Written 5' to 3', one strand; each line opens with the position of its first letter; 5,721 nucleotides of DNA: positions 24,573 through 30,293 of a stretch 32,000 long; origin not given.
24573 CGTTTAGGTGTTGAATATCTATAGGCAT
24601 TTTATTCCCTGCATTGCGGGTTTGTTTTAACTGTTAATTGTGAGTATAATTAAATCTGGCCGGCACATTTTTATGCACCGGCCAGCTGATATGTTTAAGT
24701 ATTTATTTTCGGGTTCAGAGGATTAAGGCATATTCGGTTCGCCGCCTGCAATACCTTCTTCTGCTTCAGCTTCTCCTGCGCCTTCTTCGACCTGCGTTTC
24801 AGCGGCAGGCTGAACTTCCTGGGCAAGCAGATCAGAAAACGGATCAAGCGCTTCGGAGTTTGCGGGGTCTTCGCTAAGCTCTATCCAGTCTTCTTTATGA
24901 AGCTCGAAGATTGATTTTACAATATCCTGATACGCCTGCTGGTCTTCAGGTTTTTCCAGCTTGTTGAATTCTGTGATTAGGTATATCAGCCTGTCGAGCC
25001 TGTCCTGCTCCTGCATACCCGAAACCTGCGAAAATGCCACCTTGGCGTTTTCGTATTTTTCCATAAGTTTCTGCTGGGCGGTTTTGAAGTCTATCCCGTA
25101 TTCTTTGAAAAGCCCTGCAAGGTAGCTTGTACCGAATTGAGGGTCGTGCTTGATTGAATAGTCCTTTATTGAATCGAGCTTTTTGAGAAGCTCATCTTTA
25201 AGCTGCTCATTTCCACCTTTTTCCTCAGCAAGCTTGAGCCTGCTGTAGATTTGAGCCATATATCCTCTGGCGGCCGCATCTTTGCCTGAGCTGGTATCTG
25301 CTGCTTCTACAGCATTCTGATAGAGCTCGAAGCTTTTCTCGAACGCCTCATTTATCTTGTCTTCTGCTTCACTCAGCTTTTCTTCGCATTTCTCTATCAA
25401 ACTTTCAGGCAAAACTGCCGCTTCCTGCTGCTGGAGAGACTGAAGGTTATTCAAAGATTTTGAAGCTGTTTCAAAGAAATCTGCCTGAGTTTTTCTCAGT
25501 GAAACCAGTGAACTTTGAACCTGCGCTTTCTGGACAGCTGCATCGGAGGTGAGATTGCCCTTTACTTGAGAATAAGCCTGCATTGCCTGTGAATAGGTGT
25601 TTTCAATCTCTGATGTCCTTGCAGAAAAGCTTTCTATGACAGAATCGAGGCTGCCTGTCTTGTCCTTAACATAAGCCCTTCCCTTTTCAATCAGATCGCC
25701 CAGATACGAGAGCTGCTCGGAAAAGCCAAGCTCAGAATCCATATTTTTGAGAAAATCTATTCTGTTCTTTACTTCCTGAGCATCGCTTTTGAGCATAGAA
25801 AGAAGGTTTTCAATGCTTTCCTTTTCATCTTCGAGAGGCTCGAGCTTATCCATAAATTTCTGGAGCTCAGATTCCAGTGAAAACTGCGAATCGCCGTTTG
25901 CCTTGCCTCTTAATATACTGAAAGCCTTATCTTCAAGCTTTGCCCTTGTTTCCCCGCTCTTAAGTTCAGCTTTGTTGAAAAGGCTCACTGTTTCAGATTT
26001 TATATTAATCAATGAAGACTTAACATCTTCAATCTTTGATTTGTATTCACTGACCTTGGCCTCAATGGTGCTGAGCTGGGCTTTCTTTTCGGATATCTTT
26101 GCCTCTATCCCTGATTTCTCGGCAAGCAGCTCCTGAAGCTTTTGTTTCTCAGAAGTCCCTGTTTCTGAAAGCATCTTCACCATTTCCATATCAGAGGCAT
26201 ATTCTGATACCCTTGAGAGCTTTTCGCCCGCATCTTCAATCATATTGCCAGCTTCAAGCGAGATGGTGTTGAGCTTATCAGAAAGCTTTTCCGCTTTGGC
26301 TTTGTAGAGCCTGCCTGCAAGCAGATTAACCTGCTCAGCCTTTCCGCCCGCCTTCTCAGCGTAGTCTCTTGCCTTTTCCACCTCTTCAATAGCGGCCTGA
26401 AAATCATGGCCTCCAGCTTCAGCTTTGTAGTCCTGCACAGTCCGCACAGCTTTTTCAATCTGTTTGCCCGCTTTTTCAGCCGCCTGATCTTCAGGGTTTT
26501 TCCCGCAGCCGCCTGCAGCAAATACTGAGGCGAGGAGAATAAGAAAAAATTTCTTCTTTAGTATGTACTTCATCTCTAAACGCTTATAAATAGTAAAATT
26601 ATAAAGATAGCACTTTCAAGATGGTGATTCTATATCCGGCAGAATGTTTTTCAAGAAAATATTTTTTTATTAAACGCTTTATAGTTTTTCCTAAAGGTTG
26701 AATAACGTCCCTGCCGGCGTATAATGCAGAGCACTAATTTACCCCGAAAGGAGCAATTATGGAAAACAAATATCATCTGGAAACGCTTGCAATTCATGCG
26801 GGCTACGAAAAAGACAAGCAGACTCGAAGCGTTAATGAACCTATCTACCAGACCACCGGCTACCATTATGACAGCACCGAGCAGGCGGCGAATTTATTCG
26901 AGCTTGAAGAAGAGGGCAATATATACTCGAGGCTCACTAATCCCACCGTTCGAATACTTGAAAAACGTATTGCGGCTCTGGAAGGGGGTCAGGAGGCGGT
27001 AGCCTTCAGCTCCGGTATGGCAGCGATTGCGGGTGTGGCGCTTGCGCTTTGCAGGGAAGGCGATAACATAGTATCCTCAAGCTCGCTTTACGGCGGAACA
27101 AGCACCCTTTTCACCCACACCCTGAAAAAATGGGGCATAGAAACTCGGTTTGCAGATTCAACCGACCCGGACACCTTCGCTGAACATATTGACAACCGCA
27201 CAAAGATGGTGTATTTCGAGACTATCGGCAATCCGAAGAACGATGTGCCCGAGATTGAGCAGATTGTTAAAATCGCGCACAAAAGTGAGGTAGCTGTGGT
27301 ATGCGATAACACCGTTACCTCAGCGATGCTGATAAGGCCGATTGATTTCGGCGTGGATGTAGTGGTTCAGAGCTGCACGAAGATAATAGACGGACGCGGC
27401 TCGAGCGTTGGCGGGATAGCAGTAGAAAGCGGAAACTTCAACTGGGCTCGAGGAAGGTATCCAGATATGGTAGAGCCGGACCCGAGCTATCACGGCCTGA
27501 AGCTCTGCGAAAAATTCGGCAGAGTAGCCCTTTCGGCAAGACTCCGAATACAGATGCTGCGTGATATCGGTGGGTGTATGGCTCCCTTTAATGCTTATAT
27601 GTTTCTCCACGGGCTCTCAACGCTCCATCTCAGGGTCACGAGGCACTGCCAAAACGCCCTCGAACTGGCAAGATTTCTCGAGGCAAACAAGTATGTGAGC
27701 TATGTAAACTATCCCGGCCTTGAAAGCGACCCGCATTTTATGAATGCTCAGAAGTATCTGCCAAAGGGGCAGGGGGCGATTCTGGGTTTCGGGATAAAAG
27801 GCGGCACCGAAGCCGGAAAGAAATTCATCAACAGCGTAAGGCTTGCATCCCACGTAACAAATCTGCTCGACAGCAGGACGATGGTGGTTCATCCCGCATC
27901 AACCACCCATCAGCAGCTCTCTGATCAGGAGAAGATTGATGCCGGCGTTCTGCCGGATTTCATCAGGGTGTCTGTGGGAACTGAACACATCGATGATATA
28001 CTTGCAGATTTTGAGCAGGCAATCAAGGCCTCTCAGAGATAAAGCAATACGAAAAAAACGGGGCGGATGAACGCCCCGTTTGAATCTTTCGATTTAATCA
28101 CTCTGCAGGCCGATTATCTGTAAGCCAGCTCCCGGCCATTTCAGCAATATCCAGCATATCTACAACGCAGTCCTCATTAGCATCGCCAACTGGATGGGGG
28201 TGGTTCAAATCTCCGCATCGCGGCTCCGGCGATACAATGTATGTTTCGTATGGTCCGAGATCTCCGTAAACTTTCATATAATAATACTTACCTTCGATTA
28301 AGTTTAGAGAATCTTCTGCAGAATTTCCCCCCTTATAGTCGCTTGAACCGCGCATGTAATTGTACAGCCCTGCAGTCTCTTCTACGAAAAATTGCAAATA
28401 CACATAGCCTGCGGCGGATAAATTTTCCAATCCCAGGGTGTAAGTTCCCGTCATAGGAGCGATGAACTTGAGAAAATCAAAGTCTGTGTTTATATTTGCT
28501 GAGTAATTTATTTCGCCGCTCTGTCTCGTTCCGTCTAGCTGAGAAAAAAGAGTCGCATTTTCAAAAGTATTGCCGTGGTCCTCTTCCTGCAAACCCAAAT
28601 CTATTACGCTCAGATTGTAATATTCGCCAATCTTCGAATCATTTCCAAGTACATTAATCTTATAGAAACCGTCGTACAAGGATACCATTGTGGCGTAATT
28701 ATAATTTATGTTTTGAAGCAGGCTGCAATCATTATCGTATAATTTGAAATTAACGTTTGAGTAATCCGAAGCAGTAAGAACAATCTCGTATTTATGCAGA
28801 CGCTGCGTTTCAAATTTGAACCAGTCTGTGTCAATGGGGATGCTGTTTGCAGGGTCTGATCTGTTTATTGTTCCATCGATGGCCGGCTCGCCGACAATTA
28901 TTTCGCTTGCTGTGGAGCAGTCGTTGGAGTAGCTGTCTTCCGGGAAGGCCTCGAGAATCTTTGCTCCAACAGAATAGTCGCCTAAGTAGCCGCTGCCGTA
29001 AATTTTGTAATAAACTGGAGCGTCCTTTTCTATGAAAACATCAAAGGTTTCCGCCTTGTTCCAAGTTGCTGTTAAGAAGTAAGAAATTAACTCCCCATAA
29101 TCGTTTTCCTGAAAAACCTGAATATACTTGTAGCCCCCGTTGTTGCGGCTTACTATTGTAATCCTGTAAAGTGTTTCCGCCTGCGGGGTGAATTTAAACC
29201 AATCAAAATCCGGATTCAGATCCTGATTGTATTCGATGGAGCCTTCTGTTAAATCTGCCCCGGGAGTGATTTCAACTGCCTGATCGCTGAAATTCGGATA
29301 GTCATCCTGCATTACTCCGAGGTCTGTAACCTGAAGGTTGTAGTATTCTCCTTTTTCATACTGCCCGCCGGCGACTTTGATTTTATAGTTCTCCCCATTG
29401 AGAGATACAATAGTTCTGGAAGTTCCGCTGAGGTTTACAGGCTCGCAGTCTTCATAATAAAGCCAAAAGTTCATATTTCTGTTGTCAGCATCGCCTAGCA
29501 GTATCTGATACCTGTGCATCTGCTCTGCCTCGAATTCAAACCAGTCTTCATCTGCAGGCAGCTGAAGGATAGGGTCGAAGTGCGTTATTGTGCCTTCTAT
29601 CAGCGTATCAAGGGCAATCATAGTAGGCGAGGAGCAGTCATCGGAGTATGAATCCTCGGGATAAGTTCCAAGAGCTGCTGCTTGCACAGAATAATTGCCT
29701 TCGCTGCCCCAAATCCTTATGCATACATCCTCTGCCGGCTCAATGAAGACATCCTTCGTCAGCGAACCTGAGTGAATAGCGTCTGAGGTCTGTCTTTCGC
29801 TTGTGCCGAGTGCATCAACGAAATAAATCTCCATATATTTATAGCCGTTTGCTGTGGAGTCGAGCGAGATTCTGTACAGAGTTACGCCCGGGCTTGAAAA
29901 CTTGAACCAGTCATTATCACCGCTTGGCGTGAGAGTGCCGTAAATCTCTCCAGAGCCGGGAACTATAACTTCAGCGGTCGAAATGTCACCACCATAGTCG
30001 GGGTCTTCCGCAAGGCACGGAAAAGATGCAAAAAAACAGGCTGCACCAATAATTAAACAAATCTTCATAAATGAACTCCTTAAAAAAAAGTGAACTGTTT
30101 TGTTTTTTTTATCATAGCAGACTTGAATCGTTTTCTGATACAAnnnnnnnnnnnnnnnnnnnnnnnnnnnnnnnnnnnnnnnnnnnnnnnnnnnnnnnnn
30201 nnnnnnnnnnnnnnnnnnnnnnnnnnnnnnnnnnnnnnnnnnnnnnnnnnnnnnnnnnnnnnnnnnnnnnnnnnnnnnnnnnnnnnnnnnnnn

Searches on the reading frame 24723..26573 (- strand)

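Call 13: search_protein_families(library=pfam, proteins=[window:24723-26573:-])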
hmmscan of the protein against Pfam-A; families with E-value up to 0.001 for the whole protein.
window:24723-26573:- (616 aa): 0 families

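Call 65: search_protein_families(library=padloc, proteins=[window:24723-26573:-])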
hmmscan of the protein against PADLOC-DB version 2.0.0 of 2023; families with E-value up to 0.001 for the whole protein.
window:24723-26573:- (616 aa): 2 families
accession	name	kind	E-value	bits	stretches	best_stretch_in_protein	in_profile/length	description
PDLC03865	LmuB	-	0.00014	18.2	1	118-415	542-832/1007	-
PDLC00551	JetC2|JetC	-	0.00051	16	0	33-197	761-927/1365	DUF3584 domain; MukB-like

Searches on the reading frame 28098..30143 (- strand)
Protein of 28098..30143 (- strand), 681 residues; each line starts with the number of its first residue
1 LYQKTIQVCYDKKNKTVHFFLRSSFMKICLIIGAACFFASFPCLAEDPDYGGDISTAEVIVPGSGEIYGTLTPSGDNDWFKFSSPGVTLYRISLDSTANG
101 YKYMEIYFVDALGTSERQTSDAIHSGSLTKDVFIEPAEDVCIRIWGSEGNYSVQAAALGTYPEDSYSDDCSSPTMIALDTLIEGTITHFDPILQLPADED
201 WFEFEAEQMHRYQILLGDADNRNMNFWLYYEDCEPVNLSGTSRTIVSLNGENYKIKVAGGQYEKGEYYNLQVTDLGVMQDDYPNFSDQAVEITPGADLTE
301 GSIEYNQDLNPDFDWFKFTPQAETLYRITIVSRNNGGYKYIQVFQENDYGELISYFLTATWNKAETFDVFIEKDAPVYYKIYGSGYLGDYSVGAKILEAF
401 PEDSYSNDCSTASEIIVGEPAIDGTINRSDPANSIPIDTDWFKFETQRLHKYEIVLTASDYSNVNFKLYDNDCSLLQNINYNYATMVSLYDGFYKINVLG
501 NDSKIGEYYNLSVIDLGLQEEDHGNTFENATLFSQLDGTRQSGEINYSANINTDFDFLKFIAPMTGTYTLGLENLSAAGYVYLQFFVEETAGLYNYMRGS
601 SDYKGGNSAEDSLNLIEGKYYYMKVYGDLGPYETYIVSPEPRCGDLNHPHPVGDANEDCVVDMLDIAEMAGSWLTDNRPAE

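Call 13: search_protein_families(library=pfam, proteins=[window:28098-30143:-])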
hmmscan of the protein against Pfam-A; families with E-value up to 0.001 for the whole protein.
window:28098-30143:- (681 aa): 0 families

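Call 52: find_homologous_proteins(query=window:28098-30068:-)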
Query window:28098-30068:- (656 aa): 3 proteins with E <= 0.001 among 8000 candidates.
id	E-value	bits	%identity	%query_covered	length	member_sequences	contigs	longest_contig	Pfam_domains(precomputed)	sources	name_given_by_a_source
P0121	0.0e+0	1522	100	100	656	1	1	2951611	-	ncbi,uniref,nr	ncbi:hypothetical protein L21SP3_00232 [Sedimentisphaera cyanobacteriorum]|uniref:PA14 domain protei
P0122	0.0e+0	1282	83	100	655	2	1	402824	-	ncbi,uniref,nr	ncbi:hypothetical protein [Sedimentisphaera salicampi]|uniref:hypothetical protein n=1 Tax=Sedimenti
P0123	3.1e-116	408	37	100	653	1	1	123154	-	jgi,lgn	jgi:hypothetical protein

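Call 53: find_encoding_contigs(protein=P0123, flank=6000, max_places=4)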
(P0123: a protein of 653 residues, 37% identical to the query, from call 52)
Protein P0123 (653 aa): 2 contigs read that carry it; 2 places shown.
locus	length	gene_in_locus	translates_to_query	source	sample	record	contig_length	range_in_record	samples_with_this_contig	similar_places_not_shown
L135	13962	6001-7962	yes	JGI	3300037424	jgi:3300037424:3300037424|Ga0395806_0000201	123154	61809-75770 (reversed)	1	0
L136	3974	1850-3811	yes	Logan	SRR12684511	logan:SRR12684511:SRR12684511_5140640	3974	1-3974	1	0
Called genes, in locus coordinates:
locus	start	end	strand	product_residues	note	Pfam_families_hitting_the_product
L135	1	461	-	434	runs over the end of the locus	PF01758:SBF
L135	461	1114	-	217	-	PF01177:Asp_Glu_race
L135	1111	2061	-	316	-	PF02779:Transket_pyr, PF02780:Transketolase_C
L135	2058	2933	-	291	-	PF13292:DXP_synthase_N, PF00456:Transketolase_N, PF00676:E1_dh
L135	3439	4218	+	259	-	-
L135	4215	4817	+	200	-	-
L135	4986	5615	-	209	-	-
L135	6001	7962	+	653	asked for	-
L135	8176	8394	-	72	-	-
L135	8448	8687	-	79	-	-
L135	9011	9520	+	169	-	-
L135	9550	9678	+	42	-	-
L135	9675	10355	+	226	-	PF12875:DUF3826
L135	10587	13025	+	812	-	PF00544:Pectate_lyase_4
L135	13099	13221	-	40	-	-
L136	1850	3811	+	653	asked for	-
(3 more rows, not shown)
